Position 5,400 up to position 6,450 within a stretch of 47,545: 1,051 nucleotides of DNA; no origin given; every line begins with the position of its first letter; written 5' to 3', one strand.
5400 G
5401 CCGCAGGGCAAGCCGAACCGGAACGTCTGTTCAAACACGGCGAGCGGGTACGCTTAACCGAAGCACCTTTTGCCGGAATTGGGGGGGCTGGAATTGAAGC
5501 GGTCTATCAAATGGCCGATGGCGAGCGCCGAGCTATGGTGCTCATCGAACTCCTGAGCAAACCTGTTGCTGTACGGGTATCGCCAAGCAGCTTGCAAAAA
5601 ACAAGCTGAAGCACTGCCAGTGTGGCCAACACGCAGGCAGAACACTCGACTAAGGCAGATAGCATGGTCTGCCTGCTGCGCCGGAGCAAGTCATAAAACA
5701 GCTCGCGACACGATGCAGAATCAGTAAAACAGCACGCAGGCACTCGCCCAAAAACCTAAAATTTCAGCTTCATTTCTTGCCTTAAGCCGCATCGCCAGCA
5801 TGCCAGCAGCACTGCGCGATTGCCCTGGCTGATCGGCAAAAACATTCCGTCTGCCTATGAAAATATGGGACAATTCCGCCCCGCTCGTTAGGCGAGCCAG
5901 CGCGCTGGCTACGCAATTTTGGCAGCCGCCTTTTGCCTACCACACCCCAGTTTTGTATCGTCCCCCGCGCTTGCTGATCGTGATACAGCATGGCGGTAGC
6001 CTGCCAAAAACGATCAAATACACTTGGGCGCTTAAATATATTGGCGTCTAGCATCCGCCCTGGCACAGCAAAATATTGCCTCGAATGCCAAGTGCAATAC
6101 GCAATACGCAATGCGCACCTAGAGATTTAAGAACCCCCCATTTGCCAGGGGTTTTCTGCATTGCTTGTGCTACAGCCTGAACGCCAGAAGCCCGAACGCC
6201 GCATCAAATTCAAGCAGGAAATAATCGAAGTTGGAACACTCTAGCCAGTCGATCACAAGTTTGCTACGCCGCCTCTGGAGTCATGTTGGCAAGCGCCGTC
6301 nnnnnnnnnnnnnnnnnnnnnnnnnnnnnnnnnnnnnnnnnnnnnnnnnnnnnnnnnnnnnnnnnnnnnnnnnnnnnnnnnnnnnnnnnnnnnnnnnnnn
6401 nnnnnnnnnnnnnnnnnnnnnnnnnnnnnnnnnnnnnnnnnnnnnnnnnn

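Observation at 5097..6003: Cis-encoded RfaH next to a canonical ops element in a ~620-nt leader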

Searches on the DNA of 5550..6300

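Call 7: search_rna_families(source=window, start=5550, end=6300, threshold=evalue, max_evalue=10, show_alignments=3)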
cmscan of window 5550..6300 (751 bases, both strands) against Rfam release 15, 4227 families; matches with E-value up to 10: 2.
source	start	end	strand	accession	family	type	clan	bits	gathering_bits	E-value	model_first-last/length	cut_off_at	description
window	6006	6100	+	RF01424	snoR118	Gene; snRNA; snoRNA; CD-box;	CL00071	13.8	44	6.3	1-92/92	no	small nucleolar RNA snoR118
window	6182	6252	-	RF02147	MEG8_3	Gene; lncRNA;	-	12.5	40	2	1-66/66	no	Maternally expressed 8 exon 3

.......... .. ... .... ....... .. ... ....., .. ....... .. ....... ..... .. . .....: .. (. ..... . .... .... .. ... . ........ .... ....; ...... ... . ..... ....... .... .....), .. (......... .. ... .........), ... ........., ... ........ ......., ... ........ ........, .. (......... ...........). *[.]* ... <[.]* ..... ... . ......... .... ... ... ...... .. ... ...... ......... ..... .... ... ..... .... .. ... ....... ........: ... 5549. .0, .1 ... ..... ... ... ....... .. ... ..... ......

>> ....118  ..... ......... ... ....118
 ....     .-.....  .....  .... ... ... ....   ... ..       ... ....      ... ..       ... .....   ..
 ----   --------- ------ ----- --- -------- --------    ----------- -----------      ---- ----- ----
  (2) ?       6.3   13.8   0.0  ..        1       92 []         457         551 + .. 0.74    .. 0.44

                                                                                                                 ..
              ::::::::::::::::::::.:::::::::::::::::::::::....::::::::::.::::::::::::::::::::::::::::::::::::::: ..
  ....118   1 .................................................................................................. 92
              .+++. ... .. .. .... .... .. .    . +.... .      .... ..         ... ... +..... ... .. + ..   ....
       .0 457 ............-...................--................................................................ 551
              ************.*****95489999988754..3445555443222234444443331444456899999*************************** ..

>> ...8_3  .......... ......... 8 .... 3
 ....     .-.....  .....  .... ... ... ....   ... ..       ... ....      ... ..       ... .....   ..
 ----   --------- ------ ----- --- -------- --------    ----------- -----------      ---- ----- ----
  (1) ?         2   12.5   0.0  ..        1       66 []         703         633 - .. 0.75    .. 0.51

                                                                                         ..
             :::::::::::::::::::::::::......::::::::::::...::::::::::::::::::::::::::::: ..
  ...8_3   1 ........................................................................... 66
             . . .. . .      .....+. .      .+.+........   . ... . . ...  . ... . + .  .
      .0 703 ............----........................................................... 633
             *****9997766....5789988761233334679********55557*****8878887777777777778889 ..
